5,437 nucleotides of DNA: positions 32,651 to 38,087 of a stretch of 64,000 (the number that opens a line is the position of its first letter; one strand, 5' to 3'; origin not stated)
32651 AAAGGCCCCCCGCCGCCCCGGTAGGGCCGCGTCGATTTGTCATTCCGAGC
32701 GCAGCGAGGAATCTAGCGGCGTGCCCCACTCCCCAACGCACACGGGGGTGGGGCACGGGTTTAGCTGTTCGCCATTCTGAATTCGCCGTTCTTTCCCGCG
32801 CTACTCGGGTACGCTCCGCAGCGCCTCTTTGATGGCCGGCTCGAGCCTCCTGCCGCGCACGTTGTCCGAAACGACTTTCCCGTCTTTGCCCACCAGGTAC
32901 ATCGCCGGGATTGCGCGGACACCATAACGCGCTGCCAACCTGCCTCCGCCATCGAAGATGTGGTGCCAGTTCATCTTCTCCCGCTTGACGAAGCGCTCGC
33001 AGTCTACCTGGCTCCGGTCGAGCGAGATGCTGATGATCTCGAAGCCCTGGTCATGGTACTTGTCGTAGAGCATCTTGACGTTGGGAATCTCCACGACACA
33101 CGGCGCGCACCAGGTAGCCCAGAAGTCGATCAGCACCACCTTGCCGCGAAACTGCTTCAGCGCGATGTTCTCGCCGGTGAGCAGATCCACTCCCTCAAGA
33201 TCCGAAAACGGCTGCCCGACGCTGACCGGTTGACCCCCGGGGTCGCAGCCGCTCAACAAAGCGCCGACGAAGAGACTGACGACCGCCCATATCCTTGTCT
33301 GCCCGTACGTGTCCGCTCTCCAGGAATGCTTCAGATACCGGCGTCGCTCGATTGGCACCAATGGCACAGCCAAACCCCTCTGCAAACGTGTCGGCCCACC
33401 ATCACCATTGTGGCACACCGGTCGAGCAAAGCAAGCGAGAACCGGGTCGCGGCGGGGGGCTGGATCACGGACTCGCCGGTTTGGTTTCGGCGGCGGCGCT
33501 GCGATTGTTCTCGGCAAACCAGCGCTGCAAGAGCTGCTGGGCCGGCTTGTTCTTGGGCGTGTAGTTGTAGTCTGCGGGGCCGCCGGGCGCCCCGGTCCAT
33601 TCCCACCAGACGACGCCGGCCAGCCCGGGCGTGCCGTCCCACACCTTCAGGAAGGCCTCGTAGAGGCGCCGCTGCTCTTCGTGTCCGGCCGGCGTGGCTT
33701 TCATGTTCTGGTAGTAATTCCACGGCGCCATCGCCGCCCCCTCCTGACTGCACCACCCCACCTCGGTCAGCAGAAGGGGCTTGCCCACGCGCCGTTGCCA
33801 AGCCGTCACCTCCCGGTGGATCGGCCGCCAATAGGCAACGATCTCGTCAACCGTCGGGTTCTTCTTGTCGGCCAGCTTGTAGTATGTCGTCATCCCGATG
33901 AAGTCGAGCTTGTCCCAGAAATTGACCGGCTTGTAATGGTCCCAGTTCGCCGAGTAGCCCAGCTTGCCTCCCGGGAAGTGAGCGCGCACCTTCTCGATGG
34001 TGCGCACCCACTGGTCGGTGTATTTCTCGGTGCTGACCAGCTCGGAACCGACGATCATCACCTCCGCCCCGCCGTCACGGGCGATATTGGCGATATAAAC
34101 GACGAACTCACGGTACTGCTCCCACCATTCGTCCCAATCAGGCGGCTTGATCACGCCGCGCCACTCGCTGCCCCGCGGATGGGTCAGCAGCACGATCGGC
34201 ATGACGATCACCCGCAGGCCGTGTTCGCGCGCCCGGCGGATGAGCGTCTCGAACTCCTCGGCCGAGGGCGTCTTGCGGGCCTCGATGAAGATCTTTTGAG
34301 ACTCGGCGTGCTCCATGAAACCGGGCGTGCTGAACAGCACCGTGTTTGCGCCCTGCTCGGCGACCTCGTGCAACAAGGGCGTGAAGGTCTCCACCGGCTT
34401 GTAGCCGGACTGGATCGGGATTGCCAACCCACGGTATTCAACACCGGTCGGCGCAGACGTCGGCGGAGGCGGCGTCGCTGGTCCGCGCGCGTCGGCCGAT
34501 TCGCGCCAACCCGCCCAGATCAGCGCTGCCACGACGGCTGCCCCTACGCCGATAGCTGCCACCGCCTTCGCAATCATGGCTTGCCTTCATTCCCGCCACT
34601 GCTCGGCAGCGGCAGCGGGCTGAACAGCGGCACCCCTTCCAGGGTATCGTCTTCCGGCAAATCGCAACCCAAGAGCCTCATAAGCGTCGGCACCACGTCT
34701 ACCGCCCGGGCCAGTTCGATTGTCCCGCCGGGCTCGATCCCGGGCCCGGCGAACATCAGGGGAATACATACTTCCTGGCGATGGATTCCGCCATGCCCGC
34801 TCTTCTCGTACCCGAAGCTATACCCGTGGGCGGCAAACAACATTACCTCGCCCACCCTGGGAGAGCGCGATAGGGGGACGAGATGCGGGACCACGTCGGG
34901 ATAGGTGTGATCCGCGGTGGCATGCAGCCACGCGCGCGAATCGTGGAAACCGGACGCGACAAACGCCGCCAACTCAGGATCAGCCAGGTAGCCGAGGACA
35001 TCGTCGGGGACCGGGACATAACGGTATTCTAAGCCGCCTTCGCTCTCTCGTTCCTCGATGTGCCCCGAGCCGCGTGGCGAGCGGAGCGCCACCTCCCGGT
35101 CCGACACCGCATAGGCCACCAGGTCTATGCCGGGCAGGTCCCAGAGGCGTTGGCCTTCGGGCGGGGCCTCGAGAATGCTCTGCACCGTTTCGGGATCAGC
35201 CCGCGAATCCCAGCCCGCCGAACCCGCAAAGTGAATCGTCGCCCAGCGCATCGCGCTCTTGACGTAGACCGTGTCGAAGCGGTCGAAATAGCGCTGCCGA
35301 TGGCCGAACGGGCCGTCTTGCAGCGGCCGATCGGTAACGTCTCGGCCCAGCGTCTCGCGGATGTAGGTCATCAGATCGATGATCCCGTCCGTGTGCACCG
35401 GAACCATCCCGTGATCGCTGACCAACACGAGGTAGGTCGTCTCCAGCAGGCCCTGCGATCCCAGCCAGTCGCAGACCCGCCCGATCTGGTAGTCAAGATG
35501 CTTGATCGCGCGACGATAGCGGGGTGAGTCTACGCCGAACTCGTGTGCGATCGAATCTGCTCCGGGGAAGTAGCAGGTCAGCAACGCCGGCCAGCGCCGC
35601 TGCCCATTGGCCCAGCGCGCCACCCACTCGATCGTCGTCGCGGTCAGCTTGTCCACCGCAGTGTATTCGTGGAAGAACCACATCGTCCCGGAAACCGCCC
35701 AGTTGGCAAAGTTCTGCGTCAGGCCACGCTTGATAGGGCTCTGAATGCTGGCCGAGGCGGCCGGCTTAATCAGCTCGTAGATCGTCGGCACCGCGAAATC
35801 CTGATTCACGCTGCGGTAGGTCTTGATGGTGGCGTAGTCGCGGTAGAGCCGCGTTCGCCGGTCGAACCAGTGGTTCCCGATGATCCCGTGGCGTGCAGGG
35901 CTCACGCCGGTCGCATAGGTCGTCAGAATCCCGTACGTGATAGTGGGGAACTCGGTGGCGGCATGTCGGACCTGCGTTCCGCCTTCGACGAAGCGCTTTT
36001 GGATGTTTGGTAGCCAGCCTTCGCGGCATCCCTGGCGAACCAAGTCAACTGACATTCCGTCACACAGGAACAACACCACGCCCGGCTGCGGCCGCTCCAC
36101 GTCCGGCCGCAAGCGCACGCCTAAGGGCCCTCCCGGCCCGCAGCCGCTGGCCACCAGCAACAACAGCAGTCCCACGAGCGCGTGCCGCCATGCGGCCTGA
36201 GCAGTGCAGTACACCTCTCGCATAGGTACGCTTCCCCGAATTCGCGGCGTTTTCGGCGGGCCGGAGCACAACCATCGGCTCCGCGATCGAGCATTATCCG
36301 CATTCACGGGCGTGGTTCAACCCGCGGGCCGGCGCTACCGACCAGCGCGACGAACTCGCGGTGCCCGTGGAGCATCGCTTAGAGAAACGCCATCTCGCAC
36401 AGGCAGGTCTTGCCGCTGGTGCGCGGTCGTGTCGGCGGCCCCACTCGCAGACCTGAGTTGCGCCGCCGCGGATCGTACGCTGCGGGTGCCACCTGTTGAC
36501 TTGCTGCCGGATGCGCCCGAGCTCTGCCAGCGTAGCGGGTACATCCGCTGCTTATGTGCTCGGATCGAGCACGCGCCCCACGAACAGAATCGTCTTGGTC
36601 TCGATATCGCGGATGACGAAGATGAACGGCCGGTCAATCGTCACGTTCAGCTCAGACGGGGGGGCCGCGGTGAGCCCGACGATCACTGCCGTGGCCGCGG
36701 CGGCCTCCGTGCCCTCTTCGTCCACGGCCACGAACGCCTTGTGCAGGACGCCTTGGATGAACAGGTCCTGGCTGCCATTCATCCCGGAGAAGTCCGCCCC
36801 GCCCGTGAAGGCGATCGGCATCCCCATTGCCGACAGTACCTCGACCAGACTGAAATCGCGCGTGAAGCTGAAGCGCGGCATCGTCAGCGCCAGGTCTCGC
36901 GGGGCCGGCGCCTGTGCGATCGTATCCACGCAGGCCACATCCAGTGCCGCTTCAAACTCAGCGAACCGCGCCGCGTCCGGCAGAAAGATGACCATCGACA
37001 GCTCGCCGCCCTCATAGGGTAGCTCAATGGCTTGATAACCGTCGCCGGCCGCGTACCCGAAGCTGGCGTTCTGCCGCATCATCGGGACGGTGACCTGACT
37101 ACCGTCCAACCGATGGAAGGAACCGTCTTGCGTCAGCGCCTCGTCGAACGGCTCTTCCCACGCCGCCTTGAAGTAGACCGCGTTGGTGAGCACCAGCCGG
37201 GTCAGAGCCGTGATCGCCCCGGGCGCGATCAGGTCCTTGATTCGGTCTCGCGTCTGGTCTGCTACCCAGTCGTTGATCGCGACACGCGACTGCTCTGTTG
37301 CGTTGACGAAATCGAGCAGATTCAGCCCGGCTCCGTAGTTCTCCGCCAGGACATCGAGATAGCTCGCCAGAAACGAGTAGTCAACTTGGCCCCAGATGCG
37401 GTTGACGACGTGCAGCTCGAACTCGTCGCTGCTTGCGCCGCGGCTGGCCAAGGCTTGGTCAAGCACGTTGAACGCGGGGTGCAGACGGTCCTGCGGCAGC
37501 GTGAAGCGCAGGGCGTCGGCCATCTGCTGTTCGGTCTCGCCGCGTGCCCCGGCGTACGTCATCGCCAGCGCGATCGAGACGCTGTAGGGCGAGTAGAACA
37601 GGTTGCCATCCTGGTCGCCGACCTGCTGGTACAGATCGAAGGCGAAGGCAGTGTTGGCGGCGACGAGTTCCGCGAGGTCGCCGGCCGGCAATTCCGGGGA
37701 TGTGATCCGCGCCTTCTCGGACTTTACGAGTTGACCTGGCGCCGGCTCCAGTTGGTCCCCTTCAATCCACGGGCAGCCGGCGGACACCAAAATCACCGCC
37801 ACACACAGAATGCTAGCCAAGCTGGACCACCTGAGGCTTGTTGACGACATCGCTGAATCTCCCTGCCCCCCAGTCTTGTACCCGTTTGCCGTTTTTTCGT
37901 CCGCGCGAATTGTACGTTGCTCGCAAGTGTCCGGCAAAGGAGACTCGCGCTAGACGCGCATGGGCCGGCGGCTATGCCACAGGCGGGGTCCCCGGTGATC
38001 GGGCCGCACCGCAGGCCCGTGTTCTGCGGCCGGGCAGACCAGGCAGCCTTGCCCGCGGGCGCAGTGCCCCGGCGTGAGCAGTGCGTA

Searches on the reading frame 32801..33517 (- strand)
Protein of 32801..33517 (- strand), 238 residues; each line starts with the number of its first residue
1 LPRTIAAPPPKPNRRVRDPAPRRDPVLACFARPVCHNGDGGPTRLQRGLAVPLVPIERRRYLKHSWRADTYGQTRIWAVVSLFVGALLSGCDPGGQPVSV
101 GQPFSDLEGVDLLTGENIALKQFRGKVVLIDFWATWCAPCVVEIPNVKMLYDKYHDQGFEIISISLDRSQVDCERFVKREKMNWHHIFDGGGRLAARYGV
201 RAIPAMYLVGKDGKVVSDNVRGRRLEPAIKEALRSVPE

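Call 49: search_protein_families(library=pfam, proteins=[window:32801-33517:-], max_evalue=0.01)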
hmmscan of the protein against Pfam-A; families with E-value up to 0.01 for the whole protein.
window:32801-33517:- (238 aa): 7 families
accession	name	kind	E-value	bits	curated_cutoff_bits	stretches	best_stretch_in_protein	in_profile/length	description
PF00578.27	AhpC-TSA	-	4.9e-22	78.6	26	1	100-216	1-122/124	AhpC/TSA family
PF08534.16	Redoxin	-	5.2e-21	75.4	26.6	1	101-223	3-136/148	Redoxin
PF13905.12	Thioredoxin_8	-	1.1e-16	61.4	27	1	125-215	1-94/94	Thioredoxin-like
PF00085.26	Thioredoxin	-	3.3e-10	40.3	23.5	1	125-175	18-67/103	Thioredoxin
PF00255.25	GSHPx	-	2.4e-06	27.5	27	1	113-181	9-69/108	Glutathione peroxidase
PF13728.12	TraF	-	0.00028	21.2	23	1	119-213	123-204/224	F plasmid transfer operon protein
PF13098.12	Thioredoxin_2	-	0.0033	18.2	27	1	125-217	5-88/104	Thioredoxin-like domain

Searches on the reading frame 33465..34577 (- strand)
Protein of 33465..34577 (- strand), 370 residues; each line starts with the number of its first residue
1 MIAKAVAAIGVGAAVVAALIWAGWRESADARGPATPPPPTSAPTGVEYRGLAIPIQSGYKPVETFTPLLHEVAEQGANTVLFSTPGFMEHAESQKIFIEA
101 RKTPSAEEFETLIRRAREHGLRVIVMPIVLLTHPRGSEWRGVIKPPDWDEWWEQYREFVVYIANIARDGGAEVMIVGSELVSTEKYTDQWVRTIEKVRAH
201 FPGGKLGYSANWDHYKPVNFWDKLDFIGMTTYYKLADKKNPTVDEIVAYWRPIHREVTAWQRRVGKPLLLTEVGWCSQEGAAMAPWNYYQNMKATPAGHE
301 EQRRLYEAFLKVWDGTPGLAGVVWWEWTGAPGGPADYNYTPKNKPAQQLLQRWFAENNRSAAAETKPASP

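Call 49: search_protein_families(library=pfam, proteins=[window:33465-34577:-], max_evalue=0.01)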
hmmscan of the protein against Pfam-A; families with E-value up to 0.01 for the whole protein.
window:33465-34577:- (370 aa): 2 families
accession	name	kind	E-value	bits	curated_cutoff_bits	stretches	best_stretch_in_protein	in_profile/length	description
PF22612.2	GH113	-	2.2e-45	155.7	27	1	69-328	21-269/289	Glycoside Hydrolase Family 113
PF13547.12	GTA_TIM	-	2.1e-05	24.5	27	1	154-219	2-78/299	GTA TIM-barrel-like domain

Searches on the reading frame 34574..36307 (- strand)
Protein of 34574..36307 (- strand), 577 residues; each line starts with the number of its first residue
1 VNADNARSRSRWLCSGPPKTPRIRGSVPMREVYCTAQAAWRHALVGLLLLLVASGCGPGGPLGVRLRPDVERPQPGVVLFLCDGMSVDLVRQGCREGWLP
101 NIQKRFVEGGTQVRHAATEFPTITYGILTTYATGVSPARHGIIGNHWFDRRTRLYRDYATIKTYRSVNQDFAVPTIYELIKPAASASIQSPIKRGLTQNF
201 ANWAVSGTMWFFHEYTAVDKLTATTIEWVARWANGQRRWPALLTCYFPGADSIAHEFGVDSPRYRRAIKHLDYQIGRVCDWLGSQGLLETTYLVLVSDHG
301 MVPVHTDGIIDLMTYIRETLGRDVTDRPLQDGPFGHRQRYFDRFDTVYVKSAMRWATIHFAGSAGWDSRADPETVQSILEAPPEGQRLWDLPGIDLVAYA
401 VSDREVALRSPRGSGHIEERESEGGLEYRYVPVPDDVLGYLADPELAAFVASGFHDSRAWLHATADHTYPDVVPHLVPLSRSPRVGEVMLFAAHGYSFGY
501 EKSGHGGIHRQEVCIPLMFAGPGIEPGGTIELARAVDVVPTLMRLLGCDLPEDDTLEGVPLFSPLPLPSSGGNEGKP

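Call 49: search_protein_families(library=pfam, proteins=[window:34574-36307:-], max_evalue=0.01)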
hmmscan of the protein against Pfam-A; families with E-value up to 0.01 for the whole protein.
window:34574-36307:- (577 aa): 2 families
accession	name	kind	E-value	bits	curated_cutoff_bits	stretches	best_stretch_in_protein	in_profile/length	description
PF01663.27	Phosphodiest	-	1e-37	130.9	23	1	77-340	1-241/342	Type I phosphodiesterase / nucleotide pyrophosphatase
PF00884.28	Sulfatase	-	5.7e-09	36.1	25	1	262-300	204-242/301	Sulfatase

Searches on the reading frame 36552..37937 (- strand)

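Call 7: search_protein_families(library=pfam, proteins=[window:36552-37937:-], max_evalue=0.01)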
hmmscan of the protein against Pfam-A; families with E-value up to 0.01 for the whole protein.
window:36552-37937:- (461 aa): 1 family
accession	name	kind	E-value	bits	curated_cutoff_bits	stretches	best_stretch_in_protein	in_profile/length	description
PF00079.25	Serpin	-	4.8e-117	391.7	27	1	94-459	2-370/370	Serpin (serine protease inhibitor)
